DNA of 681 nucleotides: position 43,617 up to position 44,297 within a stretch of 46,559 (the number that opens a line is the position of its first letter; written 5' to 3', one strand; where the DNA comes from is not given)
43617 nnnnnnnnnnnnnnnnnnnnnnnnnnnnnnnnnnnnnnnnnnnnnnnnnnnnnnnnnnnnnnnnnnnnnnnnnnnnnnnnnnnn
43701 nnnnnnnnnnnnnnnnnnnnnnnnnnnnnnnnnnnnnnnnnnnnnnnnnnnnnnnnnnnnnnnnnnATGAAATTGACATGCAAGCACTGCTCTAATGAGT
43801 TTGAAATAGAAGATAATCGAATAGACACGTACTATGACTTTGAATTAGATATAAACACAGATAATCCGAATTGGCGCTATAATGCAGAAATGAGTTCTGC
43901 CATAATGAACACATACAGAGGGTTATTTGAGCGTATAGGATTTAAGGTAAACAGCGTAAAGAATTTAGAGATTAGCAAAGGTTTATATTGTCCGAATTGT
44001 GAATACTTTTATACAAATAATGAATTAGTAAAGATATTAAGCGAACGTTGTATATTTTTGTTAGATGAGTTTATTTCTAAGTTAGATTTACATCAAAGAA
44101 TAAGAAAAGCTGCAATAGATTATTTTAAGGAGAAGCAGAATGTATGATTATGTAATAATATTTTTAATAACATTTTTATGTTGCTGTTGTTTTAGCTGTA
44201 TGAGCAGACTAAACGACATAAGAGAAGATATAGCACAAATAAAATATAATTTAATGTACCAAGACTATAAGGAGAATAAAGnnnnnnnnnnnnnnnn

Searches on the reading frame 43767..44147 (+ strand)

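Call 47: search_protein_families(library=pfam, proteins=[window:43767-44147:+], max_evalue=0.01)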
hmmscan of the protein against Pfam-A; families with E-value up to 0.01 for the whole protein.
window:43767-44147:+ (126 aa): 1 family
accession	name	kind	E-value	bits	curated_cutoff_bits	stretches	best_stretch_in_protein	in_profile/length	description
PF13717.11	Zn_ribbon_4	-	0.00032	21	30.3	1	1-19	1-19/36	zinc-ribbon domain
